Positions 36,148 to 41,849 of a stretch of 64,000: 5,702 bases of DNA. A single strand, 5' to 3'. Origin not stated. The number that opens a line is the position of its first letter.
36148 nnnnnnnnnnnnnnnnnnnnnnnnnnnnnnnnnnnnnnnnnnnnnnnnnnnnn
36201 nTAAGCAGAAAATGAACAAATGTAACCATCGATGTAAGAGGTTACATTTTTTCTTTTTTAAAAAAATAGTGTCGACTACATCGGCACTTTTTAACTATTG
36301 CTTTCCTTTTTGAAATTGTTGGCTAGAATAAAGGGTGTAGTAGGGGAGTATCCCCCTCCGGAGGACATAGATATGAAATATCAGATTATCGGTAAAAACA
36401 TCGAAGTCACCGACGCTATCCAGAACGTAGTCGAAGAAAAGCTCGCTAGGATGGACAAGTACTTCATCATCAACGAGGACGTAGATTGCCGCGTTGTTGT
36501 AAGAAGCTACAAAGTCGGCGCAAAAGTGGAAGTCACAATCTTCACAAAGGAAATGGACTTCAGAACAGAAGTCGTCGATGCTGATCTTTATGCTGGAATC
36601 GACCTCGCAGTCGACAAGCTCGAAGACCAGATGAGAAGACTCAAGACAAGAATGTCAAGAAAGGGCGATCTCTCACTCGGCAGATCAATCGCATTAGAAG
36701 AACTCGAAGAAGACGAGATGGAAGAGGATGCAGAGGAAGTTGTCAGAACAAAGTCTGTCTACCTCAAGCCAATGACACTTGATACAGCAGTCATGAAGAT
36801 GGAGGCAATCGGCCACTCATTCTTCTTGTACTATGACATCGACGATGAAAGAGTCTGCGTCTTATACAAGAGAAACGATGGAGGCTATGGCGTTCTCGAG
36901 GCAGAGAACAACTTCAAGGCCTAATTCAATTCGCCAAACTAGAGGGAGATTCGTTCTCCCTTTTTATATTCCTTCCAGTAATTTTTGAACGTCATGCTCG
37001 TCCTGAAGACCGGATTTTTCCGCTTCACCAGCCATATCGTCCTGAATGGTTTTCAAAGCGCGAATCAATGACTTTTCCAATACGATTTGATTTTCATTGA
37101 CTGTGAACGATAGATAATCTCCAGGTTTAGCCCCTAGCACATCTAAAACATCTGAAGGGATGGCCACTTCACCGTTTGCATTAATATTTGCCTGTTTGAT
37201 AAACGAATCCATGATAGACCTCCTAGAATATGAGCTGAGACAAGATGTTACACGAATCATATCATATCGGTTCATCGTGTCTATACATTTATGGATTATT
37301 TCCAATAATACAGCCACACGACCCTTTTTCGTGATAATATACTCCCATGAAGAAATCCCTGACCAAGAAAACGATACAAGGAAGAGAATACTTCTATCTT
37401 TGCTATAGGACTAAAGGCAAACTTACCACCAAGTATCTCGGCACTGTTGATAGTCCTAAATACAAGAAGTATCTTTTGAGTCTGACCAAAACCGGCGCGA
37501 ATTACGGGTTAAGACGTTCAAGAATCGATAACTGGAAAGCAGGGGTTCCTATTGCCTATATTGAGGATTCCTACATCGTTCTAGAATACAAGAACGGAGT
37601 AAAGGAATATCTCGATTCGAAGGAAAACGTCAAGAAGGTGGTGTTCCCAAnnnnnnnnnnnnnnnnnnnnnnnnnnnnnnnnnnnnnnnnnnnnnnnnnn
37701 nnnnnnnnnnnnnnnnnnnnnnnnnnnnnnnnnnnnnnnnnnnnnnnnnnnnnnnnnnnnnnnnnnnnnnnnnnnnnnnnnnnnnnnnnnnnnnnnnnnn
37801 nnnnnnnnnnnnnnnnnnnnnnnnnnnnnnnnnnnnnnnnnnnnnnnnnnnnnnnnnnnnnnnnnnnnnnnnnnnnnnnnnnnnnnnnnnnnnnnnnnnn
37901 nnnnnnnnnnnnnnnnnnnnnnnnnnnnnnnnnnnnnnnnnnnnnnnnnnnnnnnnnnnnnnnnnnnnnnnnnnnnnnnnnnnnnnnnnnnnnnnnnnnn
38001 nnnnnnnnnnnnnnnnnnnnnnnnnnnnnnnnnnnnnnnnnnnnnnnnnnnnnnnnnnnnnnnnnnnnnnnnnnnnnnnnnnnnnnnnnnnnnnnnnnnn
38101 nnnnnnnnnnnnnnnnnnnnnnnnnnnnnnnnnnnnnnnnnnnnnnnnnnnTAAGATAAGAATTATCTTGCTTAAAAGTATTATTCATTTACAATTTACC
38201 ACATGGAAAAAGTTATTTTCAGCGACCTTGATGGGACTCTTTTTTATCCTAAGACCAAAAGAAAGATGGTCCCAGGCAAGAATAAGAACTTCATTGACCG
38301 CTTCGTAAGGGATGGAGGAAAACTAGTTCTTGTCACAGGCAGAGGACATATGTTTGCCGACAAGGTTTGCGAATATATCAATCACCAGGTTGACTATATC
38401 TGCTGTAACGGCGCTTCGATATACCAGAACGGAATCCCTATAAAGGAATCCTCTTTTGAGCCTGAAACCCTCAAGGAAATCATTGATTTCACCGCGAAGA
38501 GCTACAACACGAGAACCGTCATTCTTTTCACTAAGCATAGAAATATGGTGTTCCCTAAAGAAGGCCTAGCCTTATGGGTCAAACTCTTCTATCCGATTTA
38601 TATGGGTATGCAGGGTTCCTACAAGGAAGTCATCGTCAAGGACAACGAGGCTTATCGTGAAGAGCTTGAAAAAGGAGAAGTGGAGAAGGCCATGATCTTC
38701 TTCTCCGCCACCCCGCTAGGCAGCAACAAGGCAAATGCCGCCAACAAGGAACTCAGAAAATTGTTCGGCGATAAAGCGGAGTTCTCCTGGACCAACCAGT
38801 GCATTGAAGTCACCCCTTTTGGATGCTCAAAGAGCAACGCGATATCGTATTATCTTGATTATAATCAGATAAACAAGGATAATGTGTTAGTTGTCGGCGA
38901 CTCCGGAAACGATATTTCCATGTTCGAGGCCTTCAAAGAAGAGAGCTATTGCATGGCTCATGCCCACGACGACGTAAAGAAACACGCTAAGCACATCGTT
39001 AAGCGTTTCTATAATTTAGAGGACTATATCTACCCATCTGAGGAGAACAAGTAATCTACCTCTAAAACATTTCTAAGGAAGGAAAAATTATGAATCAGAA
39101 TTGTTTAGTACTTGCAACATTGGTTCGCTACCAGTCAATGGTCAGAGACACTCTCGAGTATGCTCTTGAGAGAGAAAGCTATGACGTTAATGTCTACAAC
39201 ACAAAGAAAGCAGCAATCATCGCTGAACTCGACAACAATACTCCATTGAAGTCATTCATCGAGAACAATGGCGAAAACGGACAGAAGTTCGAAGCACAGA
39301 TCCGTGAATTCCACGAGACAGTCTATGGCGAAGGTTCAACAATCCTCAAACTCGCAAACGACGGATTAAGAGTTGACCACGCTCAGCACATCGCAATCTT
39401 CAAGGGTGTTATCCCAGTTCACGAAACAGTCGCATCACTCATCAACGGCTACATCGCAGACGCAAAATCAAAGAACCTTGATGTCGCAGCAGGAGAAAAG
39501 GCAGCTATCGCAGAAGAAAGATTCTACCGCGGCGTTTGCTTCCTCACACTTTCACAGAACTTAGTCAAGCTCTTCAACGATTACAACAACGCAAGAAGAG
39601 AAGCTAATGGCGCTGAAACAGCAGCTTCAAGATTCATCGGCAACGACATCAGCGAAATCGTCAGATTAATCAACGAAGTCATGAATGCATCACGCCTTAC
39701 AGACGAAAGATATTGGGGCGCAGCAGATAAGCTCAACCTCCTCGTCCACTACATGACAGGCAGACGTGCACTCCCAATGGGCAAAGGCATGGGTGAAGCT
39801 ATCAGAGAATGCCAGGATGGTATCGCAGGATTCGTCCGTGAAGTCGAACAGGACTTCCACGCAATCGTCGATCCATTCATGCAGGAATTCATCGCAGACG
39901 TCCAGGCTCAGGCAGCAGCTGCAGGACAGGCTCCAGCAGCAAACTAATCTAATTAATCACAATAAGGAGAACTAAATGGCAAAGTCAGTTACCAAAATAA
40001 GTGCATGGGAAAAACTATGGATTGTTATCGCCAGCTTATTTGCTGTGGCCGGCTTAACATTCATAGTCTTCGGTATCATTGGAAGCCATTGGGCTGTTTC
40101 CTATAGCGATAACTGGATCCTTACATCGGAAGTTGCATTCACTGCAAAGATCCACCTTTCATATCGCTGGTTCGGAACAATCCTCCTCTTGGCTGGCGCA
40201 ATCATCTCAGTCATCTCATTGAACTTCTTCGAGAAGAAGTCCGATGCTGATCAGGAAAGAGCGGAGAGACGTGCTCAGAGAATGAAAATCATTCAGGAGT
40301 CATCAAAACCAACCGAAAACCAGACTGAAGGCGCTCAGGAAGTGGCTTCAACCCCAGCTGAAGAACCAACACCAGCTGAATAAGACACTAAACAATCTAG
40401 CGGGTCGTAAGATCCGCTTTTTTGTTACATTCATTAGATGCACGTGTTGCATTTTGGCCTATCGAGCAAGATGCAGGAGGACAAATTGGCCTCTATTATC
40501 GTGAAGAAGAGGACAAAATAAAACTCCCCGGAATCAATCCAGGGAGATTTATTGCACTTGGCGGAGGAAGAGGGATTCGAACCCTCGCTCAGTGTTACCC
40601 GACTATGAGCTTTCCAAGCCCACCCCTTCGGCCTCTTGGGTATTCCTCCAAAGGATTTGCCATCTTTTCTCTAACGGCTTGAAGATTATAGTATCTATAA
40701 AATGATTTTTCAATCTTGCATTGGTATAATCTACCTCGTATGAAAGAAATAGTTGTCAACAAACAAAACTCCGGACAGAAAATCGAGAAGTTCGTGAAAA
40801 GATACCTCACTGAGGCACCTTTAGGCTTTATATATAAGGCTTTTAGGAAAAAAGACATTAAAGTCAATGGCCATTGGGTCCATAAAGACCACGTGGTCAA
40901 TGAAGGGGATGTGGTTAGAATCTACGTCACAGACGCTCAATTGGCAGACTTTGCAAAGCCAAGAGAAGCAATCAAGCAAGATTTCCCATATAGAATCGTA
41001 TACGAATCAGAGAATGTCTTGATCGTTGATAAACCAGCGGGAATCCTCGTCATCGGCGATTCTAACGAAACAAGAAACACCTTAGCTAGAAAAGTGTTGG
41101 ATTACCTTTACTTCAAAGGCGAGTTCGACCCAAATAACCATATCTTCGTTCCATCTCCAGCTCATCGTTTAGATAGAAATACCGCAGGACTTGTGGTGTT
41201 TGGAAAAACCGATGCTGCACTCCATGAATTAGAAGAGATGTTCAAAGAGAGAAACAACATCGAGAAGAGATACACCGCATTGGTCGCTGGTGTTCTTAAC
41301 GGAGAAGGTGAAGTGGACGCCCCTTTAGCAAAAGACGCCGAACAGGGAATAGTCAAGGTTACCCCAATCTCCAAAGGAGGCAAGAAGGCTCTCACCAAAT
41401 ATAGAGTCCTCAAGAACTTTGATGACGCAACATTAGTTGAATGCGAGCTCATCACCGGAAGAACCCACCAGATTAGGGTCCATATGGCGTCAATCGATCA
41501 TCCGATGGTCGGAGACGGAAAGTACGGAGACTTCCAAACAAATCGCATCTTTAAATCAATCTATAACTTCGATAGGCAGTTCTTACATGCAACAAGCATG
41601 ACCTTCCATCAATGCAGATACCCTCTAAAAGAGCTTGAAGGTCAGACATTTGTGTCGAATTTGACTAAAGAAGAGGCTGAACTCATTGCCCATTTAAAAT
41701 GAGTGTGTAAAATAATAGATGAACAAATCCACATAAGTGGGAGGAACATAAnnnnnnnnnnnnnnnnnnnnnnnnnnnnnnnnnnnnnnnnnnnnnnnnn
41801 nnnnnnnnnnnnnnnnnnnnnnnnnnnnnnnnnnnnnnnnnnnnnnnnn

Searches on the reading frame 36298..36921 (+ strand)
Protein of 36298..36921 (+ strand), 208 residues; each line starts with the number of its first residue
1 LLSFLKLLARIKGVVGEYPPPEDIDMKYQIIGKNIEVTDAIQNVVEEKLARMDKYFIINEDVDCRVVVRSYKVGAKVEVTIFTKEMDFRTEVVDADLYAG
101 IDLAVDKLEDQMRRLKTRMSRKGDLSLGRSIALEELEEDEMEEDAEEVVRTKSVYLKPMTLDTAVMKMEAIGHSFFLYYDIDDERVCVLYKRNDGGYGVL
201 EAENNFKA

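Call 31: search_protein_families(library=pfam, proteins=[window:36298-36921:+], max_evalue=0.00001)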
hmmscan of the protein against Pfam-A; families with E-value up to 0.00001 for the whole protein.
window:36298-36921:+ (208 aa): 2 families
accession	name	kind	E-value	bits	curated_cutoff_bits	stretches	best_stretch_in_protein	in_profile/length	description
PF02482.25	Ribosomal_S30AE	-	2.5e-23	83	23.7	1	28-119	1-87/88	Sigma 54 modulation protein / S30EA ribosomal protein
PF16321.10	Ribosom_S30AE_C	-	4.5e-23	81.1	25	1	144-199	2-57/57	Sigma 54 modulation/S30EA ribosomal protein C terminus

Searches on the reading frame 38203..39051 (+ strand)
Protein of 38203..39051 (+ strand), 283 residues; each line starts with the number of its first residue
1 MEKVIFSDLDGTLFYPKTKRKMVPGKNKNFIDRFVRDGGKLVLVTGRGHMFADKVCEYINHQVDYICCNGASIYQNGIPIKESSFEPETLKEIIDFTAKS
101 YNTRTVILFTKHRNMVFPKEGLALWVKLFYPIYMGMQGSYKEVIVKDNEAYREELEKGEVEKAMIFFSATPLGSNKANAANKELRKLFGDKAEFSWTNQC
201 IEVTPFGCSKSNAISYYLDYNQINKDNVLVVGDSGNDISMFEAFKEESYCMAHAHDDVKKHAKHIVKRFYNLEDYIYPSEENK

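Call 31: search_protein_families(library=pfam, proteins=[window:38203-39051:+], max_evalue=0.00001)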
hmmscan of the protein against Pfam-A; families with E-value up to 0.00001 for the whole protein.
window:38203-39051:+ (283 aa): 3 families
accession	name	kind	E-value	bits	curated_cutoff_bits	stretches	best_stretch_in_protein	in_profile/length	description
PF08282.18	Hydrolase_3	-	4.2e-43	148.3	20.9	1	5-267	1-244/255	haloacid dehalogenase-like hydrolase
PF05116.19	S6PP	-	8e-11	42.4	20.3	1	198-260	154-216/247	Sucrose-6F-phosphate phosphohydrolase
PF00702.32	Hydrolase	-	5.5e-06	27.3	26.4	0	169-243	120-189/191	haloacid dehalogenase-like hydrolase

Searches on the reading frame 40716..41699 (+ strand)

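Call 31: search_protein_families(library=pfam, proteins=[window:40716-41699:+], max_evalue=0.00001)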
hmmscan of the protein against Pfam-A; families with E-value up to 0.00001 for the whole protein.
window:40716-41699:+ (328 aa): 1 family
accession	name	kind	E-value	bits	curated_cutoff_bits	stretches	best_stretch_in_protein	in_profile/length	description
PF00849.27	PseudoU_synth_2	-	2.6e-35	122.3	26.8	1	100-259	1-152/152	RNA pseudouridylate synthase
